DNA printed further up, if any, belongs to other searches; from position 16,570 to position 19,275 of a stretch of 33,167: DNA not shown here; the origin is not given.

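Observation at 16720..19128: Atypical family-A DNA polymerase: proofreading exonuclease plus polymerase, no 5' nuclease, ~170-aa insertion between motifs B and C, and motif C HDE->HDS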

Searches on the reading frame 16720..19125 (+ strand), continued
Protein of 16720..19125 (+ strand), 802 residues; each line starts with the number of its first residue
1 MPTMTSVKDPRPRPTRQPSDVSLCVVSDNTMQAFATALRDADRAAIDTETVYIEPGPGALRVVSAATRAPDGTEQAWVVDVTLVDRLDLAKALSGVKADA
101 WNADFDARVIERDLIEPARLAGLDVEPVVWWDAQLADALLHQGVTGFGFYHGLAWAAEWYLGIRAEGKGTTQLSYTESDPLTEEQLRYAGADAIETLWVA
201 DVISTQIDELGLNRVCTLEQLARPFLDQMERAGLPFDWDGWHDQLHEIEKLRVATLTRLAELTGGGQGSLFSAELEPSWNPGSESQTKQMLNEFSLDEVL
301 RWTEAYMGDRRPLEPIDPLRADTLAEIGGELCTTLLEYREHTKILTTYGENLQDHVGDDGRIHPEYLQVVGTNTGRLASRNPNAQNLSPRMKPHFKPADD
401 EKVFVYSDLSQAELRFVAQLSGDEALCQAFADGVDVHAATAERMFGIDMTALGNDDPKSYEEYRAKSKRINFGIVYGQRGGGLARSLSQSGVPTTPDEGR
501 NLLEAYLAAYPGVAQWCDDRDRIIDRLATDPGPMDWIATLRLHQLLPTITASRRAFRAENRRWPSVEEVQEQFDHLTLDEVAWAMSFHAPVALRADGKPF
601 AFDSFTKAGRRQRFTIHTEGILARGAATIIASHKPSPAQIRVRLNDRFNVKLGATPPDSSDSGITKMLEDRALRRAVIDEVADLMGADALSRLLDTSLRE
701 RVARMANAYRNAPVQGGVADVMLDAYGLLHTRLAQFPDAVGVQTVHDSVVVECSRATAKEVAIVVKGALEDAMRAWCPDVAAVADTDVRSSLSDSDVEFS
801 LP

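Call 6: find_homologous_proteins(query=window:16720-19125:+, max_evalue=0.00001)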
Query window:16720-19125:+ (802 aa): 737 proteins with E <= 0.00001 among 8000 candidates; the best 120 are listed.
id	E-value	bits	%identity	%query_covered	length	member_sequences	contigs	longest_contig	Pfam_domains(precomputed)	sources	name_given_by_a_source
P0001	0.0e+0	1767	97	100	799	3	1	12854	PF01612.27,PF00476.27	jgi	-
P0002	0.0e+0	1423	79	100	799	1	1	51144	PF01612.27,PF00476.27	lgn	-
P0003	0.0e+0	1423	78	100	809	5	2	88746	PF01612.27,PF00476.27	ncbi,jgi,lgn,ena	jgi:hypothetical protein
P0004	0.0e+0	1405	78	98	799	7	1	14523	PF01612.27,PF00476.27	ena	-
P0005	0.0e+0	1250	69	100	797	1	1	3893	PF01612.27,PF04539.23,PF00476.27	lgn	-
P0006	0.0e+0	1232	68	100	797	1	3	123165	PF01612.27,PF00476.27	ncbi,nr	ncbi:MAG: hypothetical protein GY708_17220 [Actinomycetia bacterium]|nr:hypothetical protein [Actino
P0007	0.0e+0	1131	63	99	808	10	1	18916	PF01612.27,PF00476.27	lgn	-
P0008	0.0e+0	1115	64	100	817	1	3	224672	PF01612.27,PF00476.27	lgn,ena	-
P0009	0.0e+0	1113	64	99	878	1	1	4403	PF01612.27,PF00476.27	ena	-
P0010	0.0e+0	1110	64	100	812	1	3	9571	PF01612.27,PF00476.27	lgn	-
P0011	0.0e+0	1103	63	100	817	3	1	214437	PF01612.27,PF00476.27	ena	-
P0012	0.0e+0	1095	62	98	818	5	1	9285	PF01612.27,PF00476.27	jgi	-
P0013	0.0e+0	1089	63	99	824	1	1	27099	PF01612.27,PF00476.27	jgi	jgi:DNA polymerase I-like protein with 3'-5' exonuclease and polymerase domains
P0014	0.0e+0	1086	62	100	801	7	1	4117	PF01612.27,PF00476.27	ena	-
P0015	0.0e+0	1085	63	98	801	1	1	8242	PF01612.27,PF00476.27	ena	-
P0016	0.0e+0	1085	62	100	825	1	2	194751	PF01612.27,PF00476.27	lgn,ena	-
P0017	0.0e+0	1081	61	100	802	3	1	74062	PF01612.27,PF00476.27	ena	-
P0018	0.0e+0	1081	62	100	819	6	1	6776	PF01612.27,PF00476.27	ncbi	-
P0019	0.0e+0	1077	62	98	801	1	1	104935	PF01612.27,PF00476.27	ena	-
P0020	0.0e+0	1076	63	99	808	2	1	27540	PF01612.27,PF00476.27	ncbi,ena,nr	ncbi:MAG: DNA polymerase [Acidimicrobiia bacterium]|nr:DNA polymerase [Acidimicrobiia bacterium]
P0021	0.0e+0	1072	63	99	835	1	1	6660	PF01612.27,PF00476.27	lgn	-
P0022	0.0e+0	1069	61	98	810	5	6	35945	PF01612.27,PF00476.27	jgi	jgi:DNA polymerase I-like protein with 3'-5' exonuclease and polymerase domains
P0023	0.0e+0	1067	63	98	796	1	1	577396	PF01612.27,PF00476.27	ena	-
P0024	0.0e+0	1067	62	99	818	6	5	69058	PF01612.27,PF00476.27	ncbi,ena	-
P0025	0.0e+0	1063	60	98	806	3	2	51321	PF01612.27,PF00476.27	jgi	-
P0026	0.0e+0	1063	59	99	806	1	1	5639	PF01612.27,PF00476.27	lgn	-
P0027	0.0e+0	1061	59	99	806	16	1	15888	PF01612.27,PF00476.27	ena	-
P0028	0.0e+0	1058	58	99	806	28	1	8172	PF01612.27,PF00476.27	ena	-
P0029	0.0e+0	1055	71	82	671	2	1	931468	PF00476.27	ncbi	ncbi:MAG: DNA polymerase [Acidimicrobiales bacterium]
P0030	0.0e+0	1055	59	99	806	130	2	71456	PF01612.27,PF00476.27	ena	-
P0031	0.0e+0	1055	58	99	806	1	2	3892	PF01612.27,PF00476.27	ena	-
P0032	0.0e+0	1054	59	98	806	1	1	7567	PF01612.27,PF00476.27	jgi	-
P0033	0.0e+0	1052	58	99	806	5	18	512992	PF01612.27,PF00476.27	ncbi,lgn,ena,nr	ncbi:MAG: hypothetical protein CL458_06080 [Acidimicrobiaceae bacterium]|nr:hypothetical protein [Ac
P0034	0.0e+0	1051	59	98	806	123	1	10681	PF01612.27,PF00476.27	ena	-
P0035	0.0e+0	1050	58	99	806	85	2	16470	PF01612.27,PF00476.27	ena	-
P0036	0.0e+0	1046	58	99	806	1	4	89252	PF01612.27,PF00476.27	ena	-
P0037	0.0e+0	1045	58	99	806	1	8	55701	PF01612.27,PF00476.27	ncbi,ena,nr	ncbi:MAG TPA: hypothetical protein DCL16_05665 [Acidimicrobiaceae bacterium]|nr:hypothetical protein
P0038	0.0e+0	1045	58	99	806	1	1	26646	PF01612.27,PF00476.27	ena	-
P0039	0.0e+0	1044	58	99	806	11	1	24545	PF01612.27,PF00476.27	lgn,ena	-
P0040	0.0e+0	1044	58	99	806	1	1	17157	PF01612.27,PF00476.27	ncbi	-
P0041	0.0e+0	1043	58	99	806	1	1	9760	PF01612.27,PF00476.27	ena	-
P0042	0.0e+0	1043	58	99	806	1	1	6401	PF01612.27,PF00476.27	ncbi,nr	ncbi:MAG TPA: hypothetical protein DCX77_10570 [Acidimicrobiaceae bacterium]|nr:hypothetical protein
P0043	0.0e+0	1039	59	98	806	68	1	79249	PF01612.27,PF00476.27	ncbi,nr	ncbi:MAG: DNA polymerase [Actinomycetota bacterium]|nr:DNA polymerase [Actinomycetota bacterium]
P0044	0.0e+0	1039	58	99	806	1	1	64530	PF01612.27,PF00476.27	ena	-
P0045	0.0e+0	1037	58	98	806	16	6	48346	PF01612.27,PF00476.27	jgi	-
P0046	0.0e+0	1037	58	99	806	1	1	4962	PF01612.27,PF00476.27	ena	-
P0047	0.0e+0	1032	58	98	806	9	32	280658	PF01612.27,PF00476.27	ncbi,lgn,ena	-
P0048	0.0e+0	1031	58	99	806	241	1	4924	PF01612.27,PF00476.27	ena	-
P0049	0.0e+0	1025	62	96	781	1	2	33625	PF01612.27,PF00476.27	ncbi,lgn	-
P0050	0.0e+0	1014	58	98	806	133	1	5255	PF01612.27,PF00476.27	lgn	-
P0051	0.0e+0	1011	60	94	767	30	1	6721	PF01612.27,PF00476.27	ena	-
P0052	5.4e-293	992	57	100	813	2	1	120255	PF00476.27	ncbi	-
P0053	2.4e-292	990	55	99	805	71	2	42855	PF01612.27,PF00476.27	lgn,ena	-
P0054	6.0e-269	912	61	82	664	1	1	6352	PF00476.27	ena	-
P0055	2.3e-268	911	55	98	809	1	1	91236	PF01612.27,PF00476.27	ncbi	-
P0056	1.5e-267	908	58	70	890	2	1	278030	PF01612.27,PF00476.27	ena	-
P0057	5.3e-265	899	55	99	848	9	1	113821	PF01612.27,PF00476.27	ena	-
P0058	5.7e-265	899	55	98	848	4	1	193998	PF01612.27,PF00476.27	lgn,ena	-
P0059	2.4e-264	897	56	98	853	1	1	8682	PF01612.27,PF00476.27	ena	-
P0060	4.7e-264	896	54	98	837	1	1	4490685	PF01612.27,PF00476.27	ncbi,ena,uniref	ncbi:DNA polymerase [Candidatus Poriferisodalis sp.]|uniref:DNA polymerase n=1 Tax=Candidatus Porife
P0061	3.5e-263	893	58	69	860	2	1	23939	PF01612.27,PF00476.27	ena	-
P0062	7.7e-263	892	54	98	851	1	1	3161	PF01612.27,PF00476.27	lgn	-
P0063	8.3e-263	892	55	98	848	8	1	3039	PF01612.27,PF00476.27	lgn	-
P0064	9.2e-263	892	54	98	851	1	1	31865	PF01612.27,PF00476.27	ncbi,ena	-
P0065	2.0e-262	891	55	98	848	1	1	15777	PF01612.27,PF00476.27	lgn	-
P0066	3.6e-262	890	57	71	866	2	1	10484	PF00476.27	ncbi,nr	ncbi:MAG TPA: hypothetical protein DEP69_01390 [Acidimicrobiaceae bacterium]|nr:hypothetical protein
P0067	5.0e-262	890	55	99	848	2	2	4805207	PF01612.27,PF00476.27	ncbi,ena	-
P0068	6.5e-262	889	54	99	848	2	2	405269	PF01612.27,PF00476.27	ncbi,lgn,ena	-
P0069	8.9e-262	889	54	98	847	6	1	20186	PF00476.27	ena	-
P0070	1.2e-261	888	54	98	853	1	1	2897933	PF01612.27,PF00476.27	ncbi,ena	-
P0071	5.7e-261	886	54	98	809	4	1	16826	PF01612.27,PF00476.27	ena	-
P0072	6.4e-261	886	54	98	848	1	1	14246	PF01612.27,PF00476.27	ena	-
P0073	2.3e-260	884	53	98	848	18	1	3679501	PF01612.27,PF00476.27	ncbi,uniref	ncbi:DNA polymerase [Candidatus Poriferisodalis sp.]|uniref:DNA polymerase n=1 Tax=Candidatus Porife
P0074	3.8e-260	883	54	98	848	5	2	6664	PF01612.27,PF00476.27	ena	-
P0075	4.1e-260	883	56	92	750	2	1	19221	PF00476.27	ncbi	-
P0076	8.8e-260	882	53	98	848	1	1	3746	PF01612.27,PF00476.27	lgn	-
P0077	9.1e-260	882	54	98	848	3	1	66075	PF01612.27,PF00476.27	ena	-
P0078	3.0e-259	880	54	98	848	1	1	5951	PF01612.27,PF00476.27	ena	-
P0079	3.1e-259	880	54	98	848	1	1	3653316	PF00476.27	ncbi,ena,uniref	ncbi:DNA polymerase [Candidatus Poriferisodalis sp.]|uniref:DNA polymerase n=1 Tax=Candidatus Porife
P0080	1.4e-258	878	54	98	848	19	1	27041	PF01612.27,PF00476.27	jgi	-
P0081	2.8e-258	877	54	98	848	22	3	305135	PF01612.27,PF00476.27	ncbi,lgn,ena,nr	ncbi:MAG: DNA polymerase [Acidimicrobiaceae bacterium]|nr:DNA polymerase [Acidimicrobiaceae bacteriu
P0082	3.6e-258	877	52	99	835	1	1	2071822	PF01612.27,PF00476.27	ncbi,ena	-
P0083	4.0e-258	877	54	98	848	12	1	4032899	PF01612.27,PF00476.27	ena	-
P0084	4.4e-258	877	54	98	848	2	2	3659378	PF01612.27,PF00476.27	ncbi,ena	-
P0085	6.2e-258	876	53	98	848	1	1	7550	PF01612.27,PF00476.27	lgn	-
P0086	1.0e-257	875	54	98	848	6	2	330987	PF00476.27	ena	-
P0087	2.8e-257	874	54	96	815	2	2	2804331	PF01612.27,PF00476.27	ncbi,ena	-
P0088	3.2e-257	874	54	99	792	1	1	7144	PF01612.27,PF00476.27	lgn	-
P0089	4.9e-257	873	53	98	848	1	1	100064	PF01612.27,PF00476.27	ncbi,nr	ncbi:MAG: DNA polymerase [Acidimicrobiaceae bacterium]|nr:DNA polymerase [Acidimicrobiaceae bacteriu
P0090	6.3e-257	873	54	99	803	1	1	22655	PF01612.27,PF00476.27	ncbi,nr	ncbi:MAG: hypothetical protein GY929_18895 [Actinomycetia bacterium]|nr:hypothetical protein [Actino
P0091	6.5e-257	873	53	99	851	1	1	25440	PF01612.27,PF00476.27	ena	-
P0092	7.5e-257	872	54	97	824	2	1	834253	PF01612.27,PF00476.27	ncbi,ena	-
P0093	8.0e-257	872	52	99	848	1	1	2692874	PF01612.27,PF00476.27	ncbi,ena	-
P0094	3.6e-256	870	53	98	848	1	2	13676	PF01612.27,PF00476.27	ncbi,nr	ncbi:MAG: hypothetical protein F4Z53_07030 [Acidimicrobiales bacterium]|nr:hypothetical protein [Aci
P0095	8.3e-256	869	53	98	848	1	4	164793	PF01612.27,PF00476.27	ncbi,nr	ncbi:MAG: hypothetical protein F4091_10870 [Acidimicrobiales bacterium]|nr:DNA polymerase [Acidimicr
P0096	8.5e-256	869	53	98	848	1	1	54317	PF01612.27,PF00476.27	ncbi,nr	ncbi:MAG: DNA polymerase [Acidimicrobiaceae bacterium]|nr:DNA polymerase [Acidimicrobiaceae bacteriu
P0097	3.1e-255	867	54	98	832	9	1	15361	PF01612.27,PF00476.27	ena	-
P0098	3.2e-255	867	53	98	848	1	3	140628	PF01612.27,PF00476.27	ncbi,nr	ncbi:MAG: hypothetical protein F4190_06345 [Acidimicrobiales bacterium]|nr:hypothetical protein [Aci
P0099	3.9e-255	867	54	97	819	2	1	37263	PF01612.27,PF00476.27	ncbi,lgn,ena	-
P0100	6.2e-255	866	53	97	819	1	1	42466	PF01612.27,PF00476.27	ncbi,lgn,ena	-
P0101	7.6e-255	866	54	97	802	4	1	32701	PF01612.27,PF00476.27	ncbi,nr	ncbi:MAG: hypothetical protein GY713_05330 [Actinomycetia bacterium]|nr:hypothetical protein [Actino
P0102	8.5e-255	866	52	99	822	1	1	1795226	PF01612.27,PF00476.27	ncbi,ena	-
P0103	9.9e-255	865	53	98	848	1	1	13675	PF01612.27,PF00476.27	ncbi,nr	ncbi:MAG: hypothetical protein F4W98_15810 [Acidimicrobiales bacterium]|nr:hypothetical protein [Aci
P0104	2.7e-254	864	54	97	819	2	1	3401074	PF01612.27,PF00476.27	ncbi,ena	-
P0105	4.7e-254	863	53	98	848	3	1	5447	PF01612.27,PF00476.27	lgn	-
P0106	1.1e-252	859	53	97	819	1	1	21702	PF01612.27,PF00476.27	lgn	-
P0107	1.4e-252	858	55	92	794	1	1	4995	PF00476.27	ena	-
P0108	1.7e-252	858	52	99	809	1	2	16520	PF01612.27,PF00476.27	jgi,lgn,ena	-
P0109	5.1e-252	856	53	97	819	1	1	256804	PF01612.27,PF00476.27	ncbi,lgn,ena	-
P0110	5.4e-252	856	52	97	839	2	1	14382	PF01612.27,PF00476.27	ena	-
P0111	7.5e-252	856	55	92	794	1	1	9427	PF00476.27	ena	-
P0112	2.1e-251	854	55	94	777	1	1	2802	PF01612.27,PF00476.27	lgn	-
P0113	2.9e-251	854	53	98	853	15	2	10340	PF01612.27,PF00476.27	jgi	-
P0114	4.3e-251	853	55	92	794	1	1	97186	PF00476.27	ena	-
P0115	1.3e-250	852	55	92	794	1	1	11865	PF00476.27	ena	-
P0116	4.2e-250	850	52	97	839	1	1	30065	PF00476.27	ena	-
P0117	4.8e-250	850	52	97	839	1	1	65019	PF00476.27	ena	-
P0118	6.5e-249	846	51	100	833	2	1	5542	PF01612.27,PF00476.27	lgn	-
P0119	9.8e-248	842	51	99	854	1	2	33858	PF01612.27,PF00476.27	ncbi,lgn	-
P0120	7.6e-246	836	51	99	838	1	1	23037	PF01612.27,PF00476.27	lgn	-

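Call 26: predict_structure(alignment_id=A1)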
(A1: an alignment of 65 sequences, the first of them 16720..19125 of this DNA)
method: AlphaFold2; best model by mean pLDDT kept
length: 802 residues; sequences in the alignment: 65
mean_pLDDT: 90.1   pTM: 0.88
mean pLDDT of the five models: 90.1, 89.3, 89.2, 87.2, 87.2
residues with pLDDT >= 90: 568; 70-90: 189; 50-70: 35; < 50: 10
segments of 3 or more residues with pLDDT < 50: 145-147, 370-372
pLDDT, mean of each block of 10 residues (from residue 1): 72 93 97 98 96 82 97 98 97 97 92 96 96 90 61 88 74 79 94 96 95 92 91 93 95 95 85 86 94 96 86 86 88 95 89 89 69 52 71 94 96 94 95 92 92 93 88 85 76 78 92 95 95 96 94 91 88 95 91 94 89 90 96 93 87 77 84 94 96 97 91 89 95 95 89 98 98 96 97 96 90
secondary structure, 60 per line:
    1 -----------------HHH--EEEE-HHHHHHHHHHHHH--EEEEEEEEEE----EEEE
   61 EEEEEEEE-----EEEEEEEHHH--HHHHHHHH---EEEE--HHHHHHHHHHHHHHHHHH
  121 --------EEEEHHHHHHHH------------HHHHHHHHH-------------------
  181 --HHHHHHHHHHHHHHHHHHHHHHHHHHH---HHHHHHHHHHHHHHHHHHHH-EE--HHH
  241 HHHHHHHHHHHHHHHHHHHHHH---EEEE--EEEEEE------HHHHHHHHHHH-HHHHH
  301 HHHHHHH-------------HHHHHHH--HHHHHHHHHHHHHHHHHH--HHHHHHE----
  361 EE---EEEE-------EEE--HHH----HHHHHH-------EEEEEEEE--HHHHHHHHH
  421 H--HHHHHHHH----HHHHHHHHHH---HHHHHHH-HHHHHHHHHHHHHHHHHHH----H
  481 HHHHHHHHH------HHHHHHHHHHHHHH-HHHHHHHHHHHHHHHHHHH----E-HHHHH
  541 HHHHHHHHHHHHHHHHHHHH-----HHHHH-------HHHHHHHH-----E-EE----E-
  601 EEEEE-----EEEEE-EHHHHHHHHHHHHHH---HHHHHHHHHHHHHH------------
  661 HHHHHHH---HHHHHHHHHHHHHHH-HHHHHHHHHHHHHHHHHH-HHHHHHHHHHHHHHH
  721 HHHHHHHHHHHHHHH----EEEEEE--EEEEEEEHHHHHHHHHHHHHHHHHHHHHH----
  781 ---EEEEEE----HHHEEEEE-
elements in order (helices of 4 or more, strands of 3 or more residues): E23-26 H28-40 E43-52 E57-68 E74-80 H86-93 E97-100 H103-120 E129-132 H133-140 H153-161 H183-209 H213-232 H238-262 E266-269 E272-277 H284-294 H296-307 H321-327 H330-347 H350-355 E366-369 E377-379 H389-394 E402-409 H412-421 H424-431 H436-445 H449-455 H457-475 H480-489 H496-509 H511-529 H536-560 H566-570 H578-585 E601-605 E611-615 H618-631 H635-648 H661-667 H671-685 H687-704 H706-735 E740-745 E748-754 H755-776 E784-789 E797-801

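Call 32: fold_search(model_id=the predicted structure, library=pdb)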
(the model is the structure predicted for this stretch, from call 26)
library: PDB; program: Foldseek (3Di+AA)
matches with E <= 10: 688; with E <= 0.001: 229
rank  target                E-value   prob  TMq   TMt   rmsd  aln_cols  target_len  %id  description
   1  8jrb_A                1.3e-24  1.00  0.59  0.80   7.3       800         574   19  Structure of DNA polymerase 1 from Aquifex pyrophilus (released 2024-05-22)
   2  6dsu_A                2.2e-24  1.00  0.56  0.76   7.7       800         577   18  Bst DNA polymerase I pre-insertion complex structure (released 2018-10-31)
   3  1kfs_A                3.2e-24  1.00  0.58  0.76   8.4       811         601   21  DNA POLYMERASE I KLENOW FRAGMENT (E.C.2.7.7.7) MUTANT/DNA COMPLEX (released 1998-02-25)
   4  4dsi_A                3.2e-24  1.00  0.55  0.74   7.6       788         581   19  Crystal structure of fragment DNA polymerase I from Bacillus stearothermophilus with duplex DNA, Se-dGTP and Calcium (released 2013-03-27)
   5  4o0i_A                3.5e-24  1.00  0.56  0.75   8.0       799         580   18  Crystal structure of fragment DNA polymerase I from Bacillus stearothermophilus with 2'-MeSe-arabino-guanosine derivat (released 2014-12-17)
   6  6dsx_A                3.7e-24  1.00  0.56  0.75   7.7       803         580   18  Bst DNA polymerase I post-chemistry (n+1 with dATP soak) structure (released 2018-10-31)
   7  4dqs_A                4.3e-24  1.00  0.56  0.76   7.6       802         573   18  Binary complex of Bacillus DNA Polymerase I Large Fragment and duplex DNA with rC in primer terminus paired with dG of (released 2012-06-06)
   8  2hhq_A                5.6e-24  1.00  0.57  0.76   7.6       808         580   18  O6-methyl-guanine:T pair in the polymerase-10 basepair position (released 2006-12-12)
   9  3eyz_A                5.6e-24  1.00  0.56  0.75   7.8       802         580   18  Cocrystal structure of Bacillus fragment DNA polymerase I with duplex DNA (open form) (released 2009-11-10)
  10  2xo7_A                6.1e-24  1.00  0.56  0.75   6.4       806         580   18  Crystal structure of a dA:O-allylhydroxylamine-dC basepair in complex with fragment DNA polymerase I from Bacillus ste (released 2010-09-15)
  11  9qsc_A                6.4e-24  1.00  0.61  0.77   6.2       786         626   16  apPol-DNA-nucleotide complex consensus refinement (released 2025-10-29)
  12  4ez9_A                6.4e-24  1.00  0.56  0.75   8.0       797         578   18  Bacillus DNA Polymerase I Large Fragment Complex 2 (released 2013-07-24)
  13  3ht3_A                6.7e-24  1.00  0.57  0.76   7.9       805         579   19  Crystal structure of fragment DNA polymerase I from Bacillus stearothermophilus V713P mutant bound to G:dCTP (released 2010-07-14)
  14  4dsj_A                9.2e-24  1.00  0.56  0.76   8.0       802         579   19  Crystal structure of fragment DNA polymerase I from Bacillus stearothermophilus with duplex DNA, dGTP and Calcium (released 2013-03-27)
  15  1d8y_A                1.1e-23  1.00  0.58  0.76   8.6       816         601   21  CRYSTAL STRUCTURE OF THE COMPLEX OF DNA POLYMERASE I KLENOW FRAGMENT WITH DNA (released 1999-12-02)
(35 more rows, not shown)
